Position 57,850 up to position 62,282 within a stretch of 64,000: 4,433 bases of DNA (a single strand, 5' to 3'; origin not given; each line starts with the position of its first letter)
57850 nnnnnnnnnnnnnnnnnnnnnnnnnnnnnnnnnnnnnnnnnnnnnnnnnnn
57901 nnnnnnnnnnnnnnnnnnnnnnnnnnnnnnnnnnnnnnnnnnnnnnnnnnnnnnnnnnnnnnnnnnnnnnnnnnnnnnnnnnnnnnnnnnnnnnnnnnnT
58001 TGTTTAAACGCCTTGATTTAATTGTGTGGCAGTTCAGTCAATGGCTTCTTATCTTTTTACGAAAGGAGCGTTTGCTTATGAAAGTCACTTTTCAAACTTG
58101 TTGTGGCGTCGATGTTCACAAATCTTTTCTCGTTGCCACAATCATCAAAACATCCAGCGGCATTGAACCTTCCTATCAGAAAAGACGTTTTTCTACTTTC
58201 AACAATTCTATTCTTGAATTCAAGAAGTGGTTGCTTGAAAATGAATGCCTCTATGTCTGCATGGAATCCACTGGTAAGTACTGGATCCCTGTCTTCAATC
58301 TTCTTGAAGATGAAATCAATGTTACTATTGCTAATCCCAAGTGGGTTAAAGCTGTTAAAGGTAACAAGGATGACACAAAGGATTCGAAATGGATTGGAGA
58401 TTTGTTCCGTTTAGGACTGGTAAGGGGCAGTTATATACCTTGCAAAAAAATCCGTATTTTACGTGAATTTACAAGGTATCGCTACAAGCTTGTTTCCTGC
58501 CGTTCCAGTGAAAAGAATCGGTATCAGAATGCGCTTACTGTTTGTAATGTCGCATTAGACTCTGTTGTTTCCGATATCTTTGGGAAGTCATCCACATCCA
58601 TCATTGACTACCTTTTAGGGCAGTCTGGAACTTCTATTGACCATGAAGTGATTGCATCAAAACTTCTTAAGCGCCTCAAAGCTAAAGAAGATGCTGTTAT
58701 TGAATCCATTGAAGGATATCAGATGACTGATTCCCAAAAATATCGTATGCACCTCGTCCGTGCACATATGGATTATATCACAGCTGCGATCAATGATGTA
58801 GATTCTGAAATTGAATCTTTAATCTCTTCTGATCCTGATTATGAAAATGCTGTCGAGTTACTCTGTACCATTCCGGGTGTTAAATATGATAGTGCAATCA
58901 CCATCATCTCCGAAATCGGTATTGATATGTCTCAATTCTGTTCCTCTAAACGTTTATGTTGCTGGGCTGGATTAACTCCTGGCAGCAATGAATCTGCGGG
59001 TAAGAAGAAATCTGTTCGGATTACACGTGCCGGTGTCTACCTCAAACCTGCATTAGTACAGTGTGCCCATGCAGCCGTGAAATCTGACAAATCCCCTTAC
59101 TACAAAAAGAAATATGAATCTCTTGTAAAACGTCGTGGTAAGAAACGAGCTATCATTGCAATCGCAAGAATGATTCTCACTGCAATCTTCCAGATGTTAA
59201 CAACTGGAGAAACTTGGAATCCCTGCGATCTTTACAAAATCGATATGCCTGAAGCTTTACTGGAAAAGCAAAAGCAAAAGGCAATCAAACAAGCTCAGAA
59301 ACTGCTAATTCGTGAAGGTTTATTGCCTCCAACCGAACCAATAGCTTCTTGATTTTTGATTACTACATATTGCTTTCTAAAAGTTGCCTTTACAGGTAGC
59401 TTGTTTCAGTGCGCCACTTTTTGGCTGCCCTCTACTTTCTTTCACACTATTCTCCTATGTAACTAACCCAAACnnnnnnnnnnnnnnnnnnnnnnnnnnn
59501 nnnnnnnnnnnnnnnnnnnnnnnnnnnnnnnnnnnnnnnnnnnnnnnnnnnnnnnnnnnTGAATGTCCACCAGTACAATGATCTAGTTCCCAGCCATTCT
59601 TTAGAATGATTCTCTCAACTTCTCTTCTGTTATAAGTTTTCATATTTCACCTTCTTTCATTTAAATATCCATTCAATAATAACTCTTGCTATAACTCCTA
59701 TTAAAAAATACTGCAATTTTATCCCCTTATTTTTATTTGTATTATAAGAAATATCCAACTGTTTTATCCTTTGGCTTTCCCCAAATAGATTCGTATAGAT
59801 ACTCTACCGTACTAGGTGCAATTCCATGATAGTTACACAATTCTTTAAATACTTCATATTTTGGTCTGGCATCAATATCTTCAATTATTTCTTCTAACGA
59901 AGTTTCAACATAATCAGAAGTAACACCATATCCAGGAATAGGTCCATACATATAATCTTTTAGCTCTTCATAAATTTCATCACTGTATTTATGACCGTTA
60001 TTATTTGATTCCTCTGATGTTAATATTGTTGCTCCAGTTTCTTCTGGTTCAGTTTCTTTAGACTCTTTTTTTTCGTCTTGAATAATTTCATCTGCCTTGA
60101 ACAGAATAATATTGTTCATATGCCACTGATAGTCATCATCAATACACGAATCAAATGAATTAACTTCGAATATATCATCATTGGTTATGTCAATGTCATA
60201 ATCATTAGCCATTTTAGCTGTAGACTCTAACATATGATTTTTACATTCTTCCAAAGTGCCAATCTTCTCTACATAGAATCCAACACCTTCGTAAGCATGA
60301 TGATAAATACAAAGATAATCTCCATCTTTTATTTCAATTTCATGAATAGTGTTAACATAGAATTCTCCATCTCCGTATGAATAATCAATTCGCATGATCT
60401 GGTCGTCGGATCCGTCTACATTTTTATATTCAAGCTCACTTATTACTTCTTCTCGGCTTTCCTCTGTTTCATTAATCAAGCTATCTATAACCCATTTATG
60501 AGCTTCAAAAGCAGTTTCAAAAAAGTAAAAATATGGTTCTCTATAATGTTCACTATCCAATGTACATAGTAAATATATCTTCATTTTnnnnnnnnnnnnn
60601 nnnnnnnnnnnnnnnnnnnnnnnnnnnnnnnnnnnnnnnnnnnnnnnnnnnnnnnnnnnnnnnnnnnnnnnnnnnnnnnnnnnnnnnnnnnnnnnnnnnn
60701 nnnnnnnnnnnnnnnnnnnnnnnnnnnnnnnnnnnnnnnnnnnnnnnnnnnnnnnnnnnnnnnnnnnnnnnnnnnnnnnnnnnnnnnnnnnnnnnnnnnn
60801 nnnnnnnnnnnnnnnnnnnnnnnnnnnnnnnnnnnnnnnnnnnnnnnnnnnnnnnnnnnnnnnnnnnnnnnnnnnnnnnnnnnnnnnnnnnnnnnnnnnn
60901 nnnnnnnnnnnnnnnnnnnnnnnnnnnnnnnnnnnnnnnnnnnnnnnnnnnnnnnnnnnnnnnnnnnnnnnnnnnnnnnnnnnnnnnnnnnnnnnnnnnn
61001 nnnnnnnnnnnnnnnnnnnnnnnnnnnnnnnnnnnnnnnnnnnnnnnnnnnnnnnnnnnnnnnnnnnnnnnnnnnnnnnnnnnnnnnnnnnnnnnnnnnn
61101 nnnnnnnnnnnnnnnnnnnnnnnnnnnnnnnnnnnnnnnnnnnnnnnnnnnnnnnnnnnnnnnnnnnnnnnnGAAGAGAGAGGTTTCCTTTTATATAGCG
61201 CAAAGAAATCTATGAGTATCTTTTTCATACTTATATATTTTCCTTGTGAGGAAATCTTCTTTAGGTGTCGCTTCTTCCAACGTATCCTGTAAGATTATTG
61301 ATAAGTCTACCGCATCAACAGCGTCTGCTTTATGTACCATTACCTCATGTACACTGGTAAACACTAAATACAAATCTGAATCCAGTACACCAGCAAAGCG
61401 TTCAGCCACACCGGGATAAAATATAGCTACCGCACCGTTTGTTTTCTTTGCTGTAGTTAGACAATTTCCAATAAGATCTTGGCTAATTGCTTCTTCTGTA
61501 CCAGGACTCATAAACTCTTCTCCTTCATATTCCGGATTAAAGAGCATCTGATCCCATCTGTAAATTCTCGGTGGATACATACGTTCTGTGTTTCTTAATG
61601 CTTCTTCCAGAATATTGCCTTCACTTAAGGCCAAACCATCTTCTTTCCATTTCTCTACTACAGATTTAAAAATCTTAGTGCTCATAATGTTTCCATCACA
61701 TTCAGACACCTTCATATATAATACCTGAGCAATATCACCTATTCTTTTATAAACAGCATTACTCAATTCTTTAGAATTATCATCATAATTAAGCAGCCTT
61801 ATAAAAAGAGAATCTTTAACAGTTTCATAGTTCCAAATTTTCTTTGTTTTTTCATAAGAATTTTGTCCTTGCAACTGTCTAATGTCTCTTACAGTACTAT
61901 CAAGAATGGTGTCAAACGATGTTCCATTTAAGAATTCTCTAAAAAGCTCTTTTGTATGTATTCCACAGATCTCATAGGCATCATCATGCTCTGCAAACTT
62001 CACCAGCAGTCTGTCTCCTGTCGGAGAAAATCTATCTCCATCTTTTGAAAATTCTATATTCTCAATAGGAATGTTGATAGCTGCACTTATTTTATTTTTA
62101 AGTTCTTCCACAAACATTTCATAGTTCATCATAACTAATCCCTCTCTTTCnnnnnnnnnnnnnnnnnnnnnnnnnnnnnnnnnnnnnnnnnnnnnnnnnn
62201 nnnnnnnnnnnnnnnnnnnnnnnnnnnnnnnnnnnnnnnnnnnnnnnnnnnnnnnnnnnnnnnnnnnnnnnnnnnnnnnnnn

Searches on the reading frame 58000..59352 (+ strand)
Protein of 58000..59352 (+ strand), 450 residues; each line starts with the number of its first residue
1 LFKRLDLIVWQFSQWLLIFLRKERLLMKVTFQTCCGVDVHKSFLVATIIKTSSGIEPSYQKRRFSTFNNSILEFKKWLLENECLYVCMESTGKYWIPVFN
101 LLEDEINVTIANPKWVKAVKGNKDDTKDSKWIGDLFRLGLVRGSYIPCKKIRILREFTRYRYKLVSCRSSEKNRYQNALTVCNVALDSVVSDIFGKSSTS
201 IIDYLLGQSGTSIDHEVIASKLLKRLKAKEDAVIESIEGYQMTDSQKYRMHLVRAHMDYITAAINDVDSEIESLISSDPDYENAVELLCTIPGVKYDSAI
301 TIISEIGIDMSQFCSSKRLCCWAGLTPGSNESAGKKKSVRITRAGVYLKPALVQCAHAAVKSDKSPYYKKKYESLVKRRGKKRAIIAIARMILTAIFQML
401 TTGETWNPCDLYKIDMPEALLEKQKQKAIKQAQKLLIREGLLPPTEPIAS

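Call 77: search_protein_families(library=pfam, proteins=[window:58000-59352:+], max_evalue=0.001)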
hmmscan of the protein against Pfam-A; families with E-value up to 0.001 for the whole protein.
window:58000-59352:+ (450 aa): 2 families
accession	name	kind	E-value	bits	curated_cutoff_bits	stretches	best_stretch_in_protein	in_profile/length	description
PF01548.23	DEDD_Tnp_IS110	-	5.9e-21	75.3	29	1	35-181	1-152/155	Transposase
PF02371.22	Transposase_20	-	1.2e-18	67.7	21.3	1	286-372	2-86/87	Transposase IS116/IS110/IS902 family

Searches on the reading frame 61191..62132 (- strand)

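Call 77: search_protein_families(library=pfam, proteins=[window:61191-62132:-], max_evalue=0.001)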
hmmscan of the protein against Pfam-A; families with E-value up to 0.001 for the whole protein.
window:61191-62132:- (313 aa): 1 family
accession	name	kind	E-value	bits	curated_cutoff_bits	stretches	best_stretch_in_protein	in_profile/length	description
PF18941.5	DUF5688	-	2e-46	159.3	34.5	1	4-304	1-290/290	Family of unknown function (DUF5688)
